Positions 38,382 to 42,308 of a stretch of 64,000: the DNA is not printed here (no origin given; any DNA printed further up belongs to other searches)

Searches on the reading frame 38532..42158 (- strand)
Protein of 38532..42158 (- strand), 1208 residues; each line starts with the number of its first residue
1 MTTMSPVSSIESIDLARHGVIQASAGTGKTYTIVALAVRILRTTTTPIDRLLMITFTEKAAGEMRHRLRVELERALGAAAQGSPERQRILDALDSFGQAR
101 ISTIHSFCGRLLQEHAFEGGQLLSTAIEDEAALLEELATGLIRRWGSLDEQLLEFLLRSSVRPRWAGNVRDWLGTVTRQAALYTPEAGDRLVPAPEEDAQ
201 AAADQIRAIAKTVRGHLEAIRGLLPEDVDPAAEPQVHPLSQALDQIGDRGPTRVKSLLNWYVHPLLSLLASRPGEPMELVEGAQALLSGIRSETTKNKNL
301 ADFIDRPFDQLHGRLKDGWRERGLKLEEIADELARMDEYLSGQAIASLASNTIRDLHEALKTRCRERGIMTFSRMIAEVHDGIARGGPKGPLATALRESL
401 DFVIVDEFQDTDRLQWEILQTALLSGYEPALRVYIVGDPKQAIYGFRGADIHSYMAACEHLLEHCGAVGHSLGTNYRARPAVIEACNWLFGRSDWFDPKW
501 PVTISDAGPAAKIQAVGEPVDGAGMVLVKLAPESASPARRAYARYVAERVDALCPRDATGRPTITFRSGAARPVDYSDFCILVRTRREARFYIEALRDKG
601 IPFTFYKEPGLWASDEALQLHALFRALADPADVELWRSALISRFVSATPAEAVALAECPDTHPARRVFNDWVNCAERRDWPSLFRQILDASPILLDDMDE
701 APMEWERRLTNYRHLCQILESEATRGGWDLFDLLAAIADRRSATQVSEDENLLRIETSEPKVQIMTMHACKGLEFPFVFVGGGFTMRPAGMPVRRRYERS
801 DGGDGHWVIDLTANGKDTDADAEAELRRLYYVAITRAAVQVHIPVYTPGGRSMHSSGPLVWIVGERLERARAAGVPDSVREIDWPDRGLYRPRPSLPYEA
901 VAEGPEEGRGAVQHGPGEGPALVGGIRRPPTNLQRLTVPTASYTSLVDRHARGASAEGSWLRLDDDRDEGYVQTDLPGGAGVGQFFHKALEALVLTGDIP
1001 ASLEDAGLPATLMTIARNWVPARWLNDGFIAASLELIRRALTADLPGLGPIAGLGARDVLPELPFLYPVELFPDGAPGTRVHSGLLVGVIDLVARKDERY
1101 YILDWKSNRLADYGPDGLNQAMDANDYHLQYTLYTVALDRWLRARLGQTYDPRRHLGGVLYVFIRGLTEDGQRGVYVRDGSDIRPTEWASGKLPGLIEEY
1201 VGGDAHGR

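Call 5: search_protein_families(library=pfam, proteins=[window:38532-42158:-], max_evalue=0.01)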
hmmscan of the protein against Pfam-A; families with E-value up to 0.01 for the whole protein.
window:38532-42158:- (1208 aa): 8 families
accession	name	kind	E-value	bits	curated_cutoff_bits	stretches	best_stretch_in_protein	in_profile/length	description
PF00580.27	UvrD-helicase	-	6.9e-45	154.3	23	1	18-457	15-266/271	UvrD/REP helicase N-terminal domain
PF13361.12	UvrD_C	-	5.4e-18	66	25.6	2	730-842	264-344/350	UvrD-like helicase C-terminal domain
PF13245.12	AAA_19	-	9e-17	61.9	25.1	2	18-118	13-82/134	AAA domain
PF12705.13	PDDEXK_1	-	3.2e-08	34.2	22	1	981-1166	36-191/247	PD-(D/E)XK nuclease superfamily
PF13538.12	UvrD_C_2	-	2.4e-07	30.9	27.4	0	763-795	3-35/52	UvrD-like helicase C-terminal domain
PF13604.12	AAA_30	-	2.8e-05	24.4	27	0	19-70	21-68/191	AAA domain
PF02562.22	PhoH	-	0.00055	19.9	27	0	20-52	23-53/205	PhoH-like protein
PF01443.25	Viral_helicase1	-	0.0082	16.4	21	0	400-465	60-122/228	Viral superfamily 1 RNA helicase core domain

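Call 6: search_protein_families(library=ncbifam, proteins=[window:38532-42158:-], max_evalue=0.01)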
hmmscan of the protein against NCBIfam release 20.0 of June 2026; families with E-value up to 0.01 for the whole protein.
window:38532-42158:- (1208 aa): 14 families
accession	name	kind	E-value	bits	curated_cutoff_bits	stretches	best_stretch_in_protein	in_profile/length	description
TIGR00609.1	recB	equivalog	6.5e-133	445.1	696.05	3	342-845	315-812/1175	exodeoxyribonuclease V subunit beta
NF008128.0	PRK10876.1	equivalog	3.6e-88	296.5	1697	3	350-843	329-815/1181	exodeoxyribonuclease V subunit beta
TIGR02785.1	addA_Gpos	equivalog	9.3e-50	169.5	707.65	4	21-117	19-110/1234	helicase-exonuclease AddAB subunit AddA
TIGR02784.1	addA_alphas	equivalog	1.2e-35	123.2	860.75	2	21-482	15-485/1138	double-strand break repair helicase AddA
TIGR01073.1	pcrA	equivalog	5e-32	111.1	911.2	3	396-515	206-318/725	DNA helicase PcrA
NF008743.0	PRK11773.1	equivalog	6.3e-30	104.2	965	3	347-490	164-297/720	DNA helicase II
TIGR01075.1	uvrD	equivalog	2.5e-29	102.1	1144.45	3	350-491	162-293/715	DNA helicase II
NF010485.0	PRK13909.1-2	equivalog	2.6e-29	102.1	650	2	352-491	284-425/909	RecB-like helicase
TIGR01074.1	rep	equivalog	1.9e-27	95.8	951.45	3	396-489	203-289/668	DNA helicase Rep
NF008276.0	PRK11054.1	equivalog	1.2e-20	73.6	543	3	361-480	400-506/684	DNA helicase IV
NF010487.0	PRK13909.1-4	equivalog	2e-19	69.4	759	2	396-490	324-420/924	RecB-like helicase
NF008172.0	PRK10919.1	equivalog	2.7e-18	65.6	1168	2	398-490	206-291/673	DNA helicase Rep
NF010484.0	PRK13909.1-1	equivalog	6.4e-11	40.8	1074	2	400-492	345-437/945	RecB-like helicase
NF010486.0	PRK13909.1-3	equivalog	1.1e-09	36.9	1109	2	399-488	330-421/921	RecB-like helicase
